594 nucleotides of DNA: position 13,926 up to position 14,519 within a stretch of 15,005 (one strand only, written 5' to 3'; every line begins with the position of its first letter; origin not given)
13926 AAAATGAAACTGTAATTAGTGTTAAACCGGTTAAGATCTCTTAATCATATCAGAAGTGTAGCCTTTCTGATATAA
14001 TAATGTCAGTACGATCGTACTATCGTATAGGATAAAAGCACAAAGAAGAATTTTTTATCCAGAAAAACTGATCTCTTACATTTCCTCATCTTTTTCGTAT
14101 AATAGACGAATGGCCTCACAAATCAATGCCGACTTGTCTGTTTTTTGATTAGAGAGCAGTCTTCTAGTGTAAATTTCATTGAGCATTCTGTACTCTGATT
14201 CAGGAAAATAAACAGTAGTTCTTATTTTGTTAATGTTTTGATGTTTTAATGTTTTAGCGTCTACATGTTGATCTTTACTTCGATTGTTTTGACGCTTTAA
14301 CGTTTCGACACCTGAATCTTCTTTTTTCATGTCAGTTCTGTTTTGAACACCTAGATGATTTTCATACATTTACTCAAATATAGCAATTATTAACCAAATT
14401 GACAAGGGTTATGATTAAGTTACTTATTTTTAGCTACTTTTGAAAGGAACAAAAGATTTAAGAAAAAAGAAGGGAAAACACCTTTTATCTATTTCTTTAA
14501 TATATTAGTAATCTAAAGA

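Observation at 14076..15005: Plasmid-like replication/partition module: RHH gene, AT-rich spacer, six iterons, start of a possible Rep gene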

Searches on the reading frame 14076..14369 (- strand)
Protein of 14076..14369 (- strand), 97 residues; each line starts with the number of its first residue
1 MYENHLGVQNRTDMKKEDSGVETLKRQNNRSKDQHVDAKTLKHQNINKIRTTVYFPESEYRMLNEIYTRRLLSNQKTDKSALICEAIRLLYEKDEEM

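Call 7: search_protein_families(library=pfam, proteins=[window:14076-14369:-], max_evalue=0.1)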
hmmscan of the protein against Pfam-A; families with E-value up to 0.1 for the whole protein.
window:14076-14369:- (97 aa): 0 families

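Call 9: find_encoding_contigs(protein=window:14076-14369:-, flank=10000, max_places=10)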
Protein window:14076-14369:- (97 aa): 3 contigs read that carry it; 2 places shown.
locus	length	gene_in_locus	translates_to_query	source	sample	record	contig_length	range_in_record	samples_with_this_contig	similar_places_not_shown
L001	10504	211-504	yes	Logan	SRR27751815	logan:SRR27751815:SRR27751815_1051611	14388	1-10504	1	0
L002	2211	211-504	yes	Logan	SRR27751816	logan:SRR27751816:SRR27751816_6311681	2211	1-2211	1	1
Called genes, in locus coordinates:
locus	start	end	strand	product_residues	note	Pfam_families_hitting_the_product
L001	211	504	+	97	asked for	-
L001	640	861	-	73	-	PF00216:Bac_DNA_binding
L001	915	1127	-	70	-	-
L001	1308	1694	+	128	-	-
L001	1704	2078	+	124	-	PF12796:Ank_2, PF13606:Ank_3 (faint), PF13637:Ank_4, PF13857:Ank_5 (weak), PF00023:Ank (weak)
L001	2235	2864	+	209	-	-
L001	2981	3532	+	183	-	-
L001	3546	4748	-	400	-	-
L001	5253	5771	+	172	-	PF07690:MFS_1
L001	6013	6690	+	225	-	PF03602:Cons_hypoth95 (weak), PF05175:MTS, PF06325:PrmA, PF13489:Methyltransf_23 (weak), PF13649:Methyltransf_25 (weak), PF13847:Methyltransf_31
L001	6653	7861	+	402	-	PF07690:MFS_1 (faint)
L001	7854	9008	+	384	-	-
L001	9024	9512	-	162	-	PF06172:Cupin_5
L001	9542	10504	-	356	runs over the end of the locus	-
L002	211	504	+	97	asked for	-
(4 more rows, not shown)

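Call 11: find_homologous_proteins(query=window:14076-14369:-, max_evalue=0.01)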
Query window:14076-14369:- (97 aa): 16 proteins with E <= 0.01 among 16 candidates.
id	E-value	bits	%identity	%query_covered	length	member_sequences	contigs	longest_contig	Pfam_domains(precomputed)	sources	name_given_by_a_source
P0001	2.5e-55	202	99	100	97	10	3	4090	-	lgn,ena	-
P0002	2.0e-44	167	85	100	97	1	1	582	-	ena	-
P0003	1.3e-43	164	82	100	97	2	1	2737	-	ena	-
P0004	3.6e-39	150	87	87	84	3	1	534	-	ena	-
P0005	2.5e-38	148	86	87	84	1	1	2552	-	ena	-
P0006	2.4e-37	144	85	87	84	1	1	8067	-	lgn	-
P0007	6.4e-35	137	80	87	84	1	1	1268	-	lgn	-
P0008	1.7e-34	135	82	85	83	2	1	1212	-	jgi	-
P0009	3.0e-33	131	77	87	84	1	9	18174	-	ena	-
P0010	7.9e-32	127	78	85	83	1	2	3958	-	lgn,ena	-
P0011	2.0e-27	113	66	96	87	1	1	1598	-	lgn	-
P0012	2.7e-25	106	70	87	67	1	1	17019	-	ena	-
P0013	6.9e-23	98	78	62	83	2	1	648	-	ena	-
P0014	2.7e-21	93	71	68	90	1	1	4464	-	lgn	-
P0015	1.5e-9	56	64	48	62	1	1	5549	-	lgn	-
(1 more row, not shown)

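Call 12: find_encoding_contigs(protein=P0009, flank=10000, max_places=6)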
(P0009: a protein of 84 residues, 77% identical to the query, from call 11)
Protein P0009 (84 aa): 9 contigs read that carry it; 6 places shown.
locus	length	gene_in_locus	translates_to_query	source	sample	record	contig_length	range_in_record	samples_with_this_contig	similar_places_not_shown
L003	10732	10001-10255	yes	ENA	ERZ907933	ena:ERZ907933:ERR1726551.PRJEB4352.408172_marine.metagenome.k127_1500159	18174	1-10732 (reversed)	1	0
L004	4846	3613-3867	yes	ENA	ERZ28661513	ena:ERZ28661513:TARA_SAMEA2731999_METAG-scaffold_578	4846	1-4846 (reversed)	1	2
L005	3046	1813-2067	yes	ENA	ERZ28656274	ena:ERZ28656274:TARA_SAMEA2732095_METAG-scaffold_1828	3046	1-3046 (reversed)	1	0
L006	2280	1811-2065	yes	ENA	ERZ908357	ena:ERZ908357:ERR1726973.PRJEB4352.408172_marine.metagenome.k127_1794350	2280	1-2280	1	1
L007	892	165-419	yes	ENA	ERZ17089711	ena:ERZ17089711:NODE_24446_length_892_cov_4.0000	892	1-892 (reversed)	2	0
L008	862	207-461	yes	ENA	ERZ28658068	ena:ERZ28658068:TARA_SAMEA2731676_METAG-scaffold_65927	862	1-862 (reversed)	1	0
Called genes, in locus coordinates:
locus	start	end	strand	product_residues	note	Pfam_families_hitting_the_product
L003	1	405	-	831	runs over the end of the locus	PF11130:TraC_F_IV, PF12846:AAA_10, PF19044:P-loop_TraG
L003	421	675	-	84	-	-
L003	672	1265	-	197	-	PF13462:Thioredoxin_4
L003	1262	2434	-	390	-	PF03743:TrbI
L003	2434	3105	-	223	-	PF06586:TraK_N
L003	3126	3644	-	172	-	PF05309:TraE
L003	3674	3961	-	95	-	-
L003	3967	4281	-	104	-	-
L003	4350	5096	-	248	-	-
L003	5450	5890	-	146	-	PF01797:Y1_Tnp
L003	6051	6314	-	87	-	-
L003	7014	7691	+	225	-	PF01656:CbiA, PF10609:ParA (weak), PF13614:AAA_31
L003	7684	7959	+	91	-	-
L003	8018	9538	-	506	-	-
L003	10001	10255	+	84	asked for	-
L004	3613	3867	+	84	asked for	-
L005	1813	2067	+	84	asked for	-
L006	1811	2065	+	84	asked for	-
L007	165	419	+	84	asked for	-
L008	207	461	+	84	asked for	-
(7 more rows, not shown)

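Call 13: find_encoding_contigs(protein=P0012, flank=10000, max_places=4)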
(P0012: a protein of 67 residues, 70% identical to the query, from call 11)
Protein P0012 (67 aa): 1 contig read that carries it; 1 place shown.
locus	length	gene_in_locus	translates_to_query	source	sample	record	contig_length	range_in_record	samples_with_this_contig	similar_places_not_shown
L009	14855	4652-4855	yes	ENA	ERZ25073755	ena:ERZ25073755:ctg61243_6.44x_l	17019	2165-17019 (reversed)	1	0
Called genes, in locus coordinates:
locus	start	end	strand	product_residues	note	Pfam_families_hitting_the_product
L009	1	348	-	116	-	?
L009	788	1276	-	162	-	-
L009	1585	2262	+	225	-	PF01656:CbiA, PF10609:ParA (weak), PF13614:AAA_31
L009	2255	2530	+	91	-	-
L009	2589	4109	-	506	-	-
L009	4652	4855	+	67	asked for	-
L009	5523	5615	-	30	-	-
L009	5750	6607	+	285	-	-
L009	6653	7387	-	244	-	PF01695:IstB_IS21, PF00308:Bac_DnaA (weak)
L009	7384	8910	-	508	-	PF22483:Mu-transpos_C_2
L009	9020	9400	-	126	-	-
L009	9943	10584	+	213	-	PF00381:PTS-HPr (weak)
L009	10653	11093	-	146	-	PF04404:ERF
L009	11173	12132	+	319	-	PF12705:PDDEXK_1, PF10926:DUF2800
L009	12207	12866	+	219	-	PF01656:CbiA, PF07015:VirC1, PF09140:MipZ (weak), PF13614:AAA_31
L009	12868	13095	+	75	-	-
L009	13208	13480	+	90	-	-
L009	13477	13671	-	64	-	-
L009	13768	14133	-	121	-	PF08774:VRR_NUC (weak)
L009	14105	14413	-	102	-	-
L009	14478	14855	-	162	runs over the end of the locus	-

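Call 14: find_encoding_contigs(protein=P0006, flank=10000, max_places=4)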
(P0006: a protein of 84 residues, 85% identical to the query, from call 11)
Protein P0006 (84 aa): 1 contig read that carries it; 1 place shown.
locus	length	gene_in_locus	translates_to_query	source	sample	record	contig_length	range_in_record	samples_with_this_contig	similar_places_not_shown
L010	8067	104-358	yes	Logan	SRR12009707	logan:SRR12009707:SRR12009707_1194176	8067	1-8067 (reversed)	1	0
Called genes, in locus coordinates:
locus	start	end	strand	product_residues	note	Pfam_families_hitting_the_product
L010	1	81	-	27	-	?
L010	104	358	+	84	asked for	-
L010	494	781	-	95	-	PF18291:HU-HIG, PF00216:Bac_DNA_binding, PF18289:HU-CCDC81_euk_2 (weak)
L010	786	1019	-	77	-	-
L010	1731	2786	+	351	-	PF17761:DUF1016_N, PF06250:YhcG_C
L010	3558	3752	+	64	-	-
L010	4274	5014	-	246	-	-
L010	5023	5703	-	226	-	PF27720:SSNA1 (weak)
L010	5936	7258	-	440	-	-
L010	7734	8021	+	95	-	-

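Call 17: search_protein_families(library=pfam, proteins=[L003:8018-9538:-, L003:7684-7959:+, L003:10001-10255:+, L003:7014-7691:+], max_evalue=1)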
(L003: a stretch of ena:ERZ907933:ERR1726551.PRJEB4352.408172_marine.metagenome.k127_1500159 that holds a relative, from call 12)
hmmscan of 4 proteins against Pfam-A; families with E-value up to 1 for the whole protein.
L003:8018-9538:- (506 aa): 3 families
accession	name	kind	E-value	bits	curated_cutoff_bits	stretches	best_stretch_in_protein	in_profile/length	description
PF10874.13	DUF2746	-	0.0007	20.4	23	1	25-88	31-91/101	Protein of unknown function (DUF2746)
PF07108.16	PipA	-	0.011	15.8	25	1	275-342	50-114/200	PipA protein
PF24406.1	nSTAND_NTPase4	-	0.54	10.8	27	0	30-48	5-23/58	Novel STAND NTPase 4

L003:7684-7959:+ (91 aa): 3 families
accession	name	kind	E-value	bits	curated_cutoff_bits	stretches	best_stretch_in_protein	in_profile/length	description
PF05041.20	Pecanex_C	-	0.0081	16.1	27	1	42-85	158-204/228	Pecanex protein (C-terminus)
PF07952.17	Toxin_trans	-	0.013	15.1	25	1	19-79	210-268/323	Clostridium neurotoxin, Translocation domain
PF19856.4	DUF6331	-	0.086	13.5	25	1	25-83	42-100/103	Family of unknown function (DUF6331)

L003:10001-10255:+ (84 aa): 1 family
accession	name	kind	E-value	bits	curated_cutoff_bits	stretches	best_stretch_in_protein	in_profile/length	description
PF18035.6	Bap31_Bap29_C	-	0.41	11.2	30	1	2-17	11-26/52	Bap31/Bap29 cytoplasmic coiled-coil domain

L003:7014-7691:+ (225 aa): 15 families
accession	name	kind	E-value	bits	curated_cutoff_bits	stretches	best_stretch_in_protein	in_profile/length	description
PF01656.29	CbiA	-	2.6e-14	53.7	25.4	1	21-190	1-113/125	CobQ/CobB/MinD/ParA nucleotide binding domain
PF13614.12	AAA_31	-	3.3e-09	37.4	27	1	18-67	1-51/177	AAA domain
PF10609.15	ParA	-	5e-07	29.8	27.1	1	19-57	4-43/246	NUBPL iron-transfer P-loop NTPase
PF07015.17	VirC1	-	4.2e-05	23.4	24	1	18-141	1-126/231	VirC1 protein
PF09140.17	MipZ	-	0.0002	21.2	20.7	1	21-57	3-40/262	ATPase MipZ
PF00154.27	RecA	-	0.00052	20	27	1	19-102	53-138/262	recA bacterial DNA recombination protein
PF16575.11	CLP1_P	-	0.0068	16.7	26.6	1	29-56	4-32/188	mRNA cleavage and polyadenylation factor CLP1 P-loop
PF06564.18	CBP_BcsQ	-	0.014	15.4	21.3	1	18-52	1-35/234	Cellulose biosynthesis protein BcsQ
PF00448.28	SRP54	-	0.017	15.2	22.7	1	20-124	3-112/196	SRP54-type protein, GTPase domain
PF06414.18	Zeta_toxin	-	0.018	15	22.3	1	19-55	16-52/199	Zeta toxin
PF00005.33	ABC_tran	-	0.058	14.4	25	1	19-58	12-51/137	ABC transporter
PF13481.12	AAA_25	-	0.072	13.1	27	1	18-48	32-61/195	AAA domain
PF02374.21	ArsA_ATPase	-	0.088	12.4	24.3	1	19-52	2-34/305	Anion-transporting ATPase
PF13500.12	AAA_26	-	0.1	12.9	27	1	21-48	3-30/198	AAA domain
PF00142.24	Fer4_NifH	-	0.1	12.5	25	1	21-55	3-37/271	4Fe-4S iron sulfur cluster binding proteins, NifH/frxC family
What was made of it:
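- On Pfam Rep_3 (PF01051): No Rep_3 hit for the window fragment or for the full-length homologue, even at E of 1 or less (calls 7, 17).
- Closest known: Classical iteron plasmids of Proteobacteria. Different: No detectable sequence similarity to Rep_3 (calls 7, 17).
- There is no Pfam Rep family hit (calls 7, 17).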

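Call 18: search_protein_families(library=ncbifam, proteins=[L003:8018-9538:-, L003:7684-7959:+, L003:10001-10255:+, L003:7014-7691:+], max_evalue=1)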
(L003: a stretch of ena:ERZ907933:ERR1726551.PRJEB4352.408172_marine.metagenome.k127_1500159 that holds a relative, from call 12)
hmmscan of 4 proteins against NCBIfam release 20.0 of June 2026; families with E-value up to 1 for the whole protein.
L003:8018-9538:- (506 aa): 1 family
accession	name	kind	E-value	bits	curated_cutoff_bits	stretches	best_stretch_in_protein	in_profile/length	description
NF052332.1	VF_GtgA_GogA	exception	0.13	11.7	500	1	271-339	70-135/228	GtgA/GogA family T3SS effector metalloprotease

L003:7684-7959:+ (91 aa): 2 families
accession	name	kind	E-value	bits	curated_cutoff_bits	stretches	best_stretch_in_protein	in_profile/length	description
TIGR00641.1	acid_CoA_mut_N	subfamily_domain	0.0015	16.8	303.8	1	15-89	456-526/528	methylmalonyl-CoA mutase N-terminal domain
TIGR02902.1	spore_lonB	equivalog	0.086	11.4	723.3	1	37-86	375-424/531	ATP-dependent protease LonB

L003:10001-10255:+ (84 aa): 0 families

L003:7014-7691:+ (225 aa): 34 families (the best 25 are shown)
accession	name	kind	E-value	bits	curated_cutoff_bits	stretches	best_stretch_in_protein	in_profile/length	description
NF041546.1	ParA_partition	equivalog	4.4e-26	91.7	180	1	20-195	1-177/203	ParA family partition ATPase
TIGR03371.1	cellulose_yhjQ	equivalog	1.8e-08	34.2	157.85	1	18-57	1-41/246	cellulose biosynthesis protein BcsQ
TIGR01007.1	eps_fam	subfamily_domain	4.5e-08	32.9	108.05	2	16-59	15-59/204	polysaccharide biosynthesis tyrosine autokinase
NF010423.0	PRK13849.1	equivalog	1.5e-05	24.4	313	1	18-140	1-125/231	conjugal transfer ATPase VirC1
NF041136.1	MrpORP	equivalog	2.5e-05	23.7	450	1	19-57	6-45/365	iron-sulfur cluster carrier protein MrpORP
TIGR01969.1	minD_arch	subfamily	0.00018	20.8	201.75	1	20-59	2-42/251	cell division ATPase MinD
TIGR03815.1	CpaE_hom_Actino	equivalog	0.00038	19.7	154.45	1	20-55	113-149/340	septum site-determining protein Ssd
NF008669.0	PRK11670.1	equivalog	0.00038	19.5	348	1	18-61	107-151/369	iron-sulfur cluster carrier protein ApbC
TIGR02012.1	tigrfam_recA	equivalog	0.00052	19.4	325.3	1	19-102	56-141/321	recombinase RecA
TIGR01968.1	minD_bact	equivalog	0.001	18.5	212.9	1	19-58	2-42/261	septum site-determining protein MinD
TIGR01281.1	DPOR_bchL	equivalog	0.0014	18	345.15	1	20-57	2-39/268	ferredoxin:protochlorophyllide reductase (ATP-dependent) iron-sulfur ATP-binding protein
NF047398.1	AAA_KGGVGR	domain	0.002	18.5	90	1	18-56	2-41/190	KGGVGR-motif variant AAA ATPase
NF009701.0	PRK13230.1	subfamily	0.0028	16.7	350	1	18-71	1-54/291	nitrogenase reductase-like protein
TIGR03453.1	partition_RepA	equivalog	0.0036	16.2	348.45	1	18-70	104-157/387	plasmid partitioning protein RepA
NF009702.0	PRK13231.1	equivalog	0.013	14.6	427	1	18-57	2-40/264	nitrogenase reductase-like protein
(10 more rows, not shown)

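Call 19: search_solved_structures(query=L003:8018-9538:-, max_evalue=10)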
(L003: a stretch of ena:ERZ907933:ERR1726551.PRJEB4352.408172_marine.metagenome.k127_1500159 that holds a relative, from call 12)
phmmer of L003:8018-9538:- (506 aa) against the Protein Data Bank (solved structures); distinct sequences matched with E-value up to 10: 1.
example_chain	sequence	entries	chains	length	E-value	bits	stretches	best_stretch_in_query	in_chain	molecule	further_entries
5jk5_A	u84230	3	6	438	0.18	13.8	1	91-126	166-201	Phenylalanine-4-hydroxylase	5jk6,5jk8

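Call 20: search_dna_similar(query=L003:8018-9538:-, collection=plasmids, mode=protein, max_evalue=0.001)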
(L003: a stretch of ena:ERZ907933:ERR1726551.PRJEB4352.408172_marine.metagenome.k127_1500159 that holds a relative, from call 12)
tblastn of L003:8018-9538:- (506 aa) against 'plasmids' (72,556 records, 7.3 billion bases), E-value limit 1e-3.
Records with a match: 116; places in all: 116; records where one place covers at least 80% of the query: 0.
Best place of each record, by identity: <60% 116.
By first word of the organism name: Chlamydia 111; Chlamydiifrater 4; Chlamydophila 1.
By predicted mobility (MOB-suite, as given by PLSDB): non-mobilizable 116.
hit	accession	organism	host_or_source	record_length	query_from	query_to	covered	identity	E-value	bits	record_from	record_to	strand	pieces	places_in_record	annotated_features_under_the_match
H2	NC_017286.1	Chlamydia pneumoniae LPCoLN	-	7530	52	366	62%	26.7%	2e-8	64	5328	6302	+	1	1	hypothetical protein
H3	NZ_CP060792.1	Chlamydia crocodili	Crocodylus siamensis,liver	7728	1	316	62%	25.1%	7e-8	63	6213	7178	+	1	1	virulence factor | DnaB-like helicase C-terminal domain-containing protein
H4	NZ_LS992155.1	Chlamydia poikilotherma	Pantherophis guttatus,Snake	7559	1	316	62%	25.1%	1e-7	62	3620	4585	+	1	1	virulence factor | DnaB-like helicase C-terminal domain-containing protein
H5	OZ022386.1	Chlamydiifrater volucris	-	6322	52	345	58%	24.1%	2e-7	62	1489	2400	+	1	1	record has no annotation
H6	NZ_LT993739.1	Chlamydia serpentis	Atheris squamigera,Snake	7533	52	316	52%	26.6%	5e-7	60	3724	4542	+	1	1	virulence factor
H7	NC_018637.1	Chlamydia psittaci NJ1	Meleagris gallopavo,turkey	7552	52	316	52%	26.2%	4e-9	67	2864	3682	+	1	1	hypothetical protein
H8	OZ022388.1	Chlamydiifrater volucris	-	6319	52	346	58%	23.4%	1e-6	59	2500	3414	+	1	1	record has no annotation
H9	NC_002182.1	Chlamydia muridarum str. Nigg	-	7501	52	336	56%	24.1%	6e-8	63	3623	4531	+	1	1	Virulence plasmid protein pGP2-D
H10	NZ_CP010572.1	Chlamydia trachomatis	Homo sapiens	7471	52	336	56%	24.1%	9e-8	62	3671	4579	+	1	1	DUF5597 domain-containing protein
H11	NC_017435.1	Chlamydia trachomatis D-EC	-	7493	52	336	56%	24.1%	9e-8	62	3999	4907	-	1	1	DUF5597 domain-containing protein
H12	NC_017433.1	Chlamydia trachomatis D-LC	-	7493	52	336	56%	24.1%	9e-8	62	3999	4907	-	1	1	DUF5597 domain-containing protein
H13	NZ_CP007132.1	Chlamydia trachomatis D/CS637/11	-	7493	52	336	56%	24.1%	9e-8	62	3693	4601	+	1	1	DUF5597 domain-containing protein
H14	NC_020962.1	Chlamydia trachomatis Ia/SotonIa1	-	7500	52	336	56%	24.1%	9e-8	62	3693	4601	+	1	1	DUF5597 domain-containing protein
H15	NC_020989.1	Chlamydia trachomatis Ia/SotonIa3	-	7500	52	336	56%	24.1%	9e-8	62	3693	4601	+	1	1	DUF5597 domain-containing protein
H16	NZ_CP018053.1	Chlamydia trachomatis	Homo sapiens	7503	52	336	56%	24.1%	9e-8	62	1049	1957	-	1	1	DUF5597 domain-containing protein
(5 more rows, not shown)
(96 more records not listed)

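Call 21: find_homologous_proteins(query=L003:8018-9538:-, max_evalue=0.001)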
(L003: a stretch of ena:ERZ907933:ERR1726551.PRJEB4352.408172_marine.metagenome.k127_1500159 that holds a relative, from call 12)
Query L003:8018-9538:- (506 aa): 262 proteins with E <= 0.001 among 6554 candidates; the best 120 are listed.
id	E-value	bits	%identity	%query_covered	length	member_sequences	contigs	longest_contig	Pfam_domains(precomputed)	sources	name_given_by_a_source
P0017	0.0e+0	1099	95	100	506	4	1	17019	-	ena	-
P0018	0.0e+0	1014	89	100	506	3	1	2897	-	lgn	-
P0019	7.8e-297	1003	86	100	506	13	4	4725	-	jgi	-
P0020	1.9e-271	919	79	100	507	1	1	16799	-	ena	-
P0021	1.7e-270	916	79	100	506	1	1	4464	-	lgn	-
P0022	6.9e-270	914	80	99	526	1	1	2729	-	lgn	-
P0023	9.8e-243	824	72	97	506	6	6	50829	-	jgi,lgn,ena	-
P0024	1.1e-203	696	61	98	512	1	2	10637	-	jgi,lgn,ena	-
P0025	9.8e-163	561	51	98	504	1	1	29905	-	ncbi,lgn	-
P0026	4.9e-161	555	52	97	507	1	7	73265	-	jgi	-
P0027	1.4e-160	553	51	97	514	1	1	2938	-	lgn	-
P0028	6.6e-159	548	51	97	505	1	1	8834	-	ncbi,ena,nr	ncbi:MAG: hypothetical protein K1060chlam2_01280 [Chlamydiae bacterium]|nr:hypothetical protein [Chl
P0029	3.0e-158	546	48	97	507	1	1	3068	-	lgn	-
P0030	2.5e-157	543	50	98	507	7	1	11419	-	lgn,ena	-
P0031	1.0e-156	541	50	99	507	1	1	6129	-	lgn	-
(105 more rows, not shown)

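Call 31: search_solved_structures(query=A2, max_evalue=10, show_alignments=3)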
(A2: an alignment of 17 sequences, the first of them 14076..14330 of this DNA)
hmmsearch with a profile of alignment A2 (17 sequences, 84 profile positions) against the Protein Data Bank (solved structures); distinct sequences matched with E-value up to 10: 1.
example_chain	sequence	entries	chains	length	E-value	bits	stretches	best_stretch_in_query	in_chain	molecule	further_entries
1rz3_A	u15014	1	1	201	0.72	13.4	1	10-57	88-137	hypothetical protein RBSTP0775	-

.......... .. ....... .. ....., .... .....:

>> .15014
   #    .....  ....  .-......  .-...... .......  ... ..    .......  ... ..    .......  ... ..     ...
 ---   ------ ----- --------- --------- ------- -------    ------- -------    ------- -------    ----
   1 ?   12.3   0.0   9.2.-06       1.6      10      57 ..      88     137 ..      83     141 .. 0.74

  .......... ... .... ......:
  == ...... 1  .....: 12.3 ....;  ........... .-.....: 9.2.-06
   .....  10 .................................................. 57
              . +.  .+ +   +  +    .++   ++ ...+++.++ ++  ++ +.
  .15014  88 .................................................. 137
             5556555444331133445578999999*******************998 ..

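Call 32: search_solved_structures(query=A1, max_evalue=10)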
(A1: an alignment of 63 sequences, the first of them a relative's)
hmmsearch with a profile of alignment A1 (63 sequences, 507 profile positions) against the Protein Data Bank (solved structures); distinct sequences matched with E-value up to 10: 0.

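Call 34: find_encoding_contigs(protein=P0019, flank=10000, max_places=6)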
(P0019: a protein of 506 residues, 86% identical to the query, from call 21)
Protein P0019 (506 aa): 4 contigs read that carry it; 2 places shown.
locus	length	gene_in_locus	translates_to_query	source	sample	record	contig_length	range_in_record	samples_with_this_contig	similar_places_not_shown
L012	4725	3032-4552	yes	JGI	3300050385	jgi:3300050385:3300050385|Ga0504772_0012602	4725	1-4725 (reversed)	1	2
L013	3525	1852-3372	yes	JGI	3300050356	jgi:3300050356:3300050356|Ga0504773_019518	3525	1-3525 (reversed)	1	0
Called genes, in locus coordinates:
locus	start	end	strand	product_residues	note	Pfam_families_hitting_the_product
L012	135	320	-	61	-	-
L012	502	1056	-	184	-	-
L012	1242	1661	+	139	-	-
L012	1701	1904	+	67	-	-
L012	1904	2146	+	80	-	PF18291:HU-HIG, PF00216:Bac_DNA_binding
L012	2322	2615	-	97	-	-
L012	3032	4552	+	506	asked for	-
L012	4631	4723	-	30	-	?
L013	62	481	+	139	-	-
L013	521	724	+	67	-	-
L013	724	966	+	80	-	PF18291:HU-HIG, PF00216:Bac_DNA_binding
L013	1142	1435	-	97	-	-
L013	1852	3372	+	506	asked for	-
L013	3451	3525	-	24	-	?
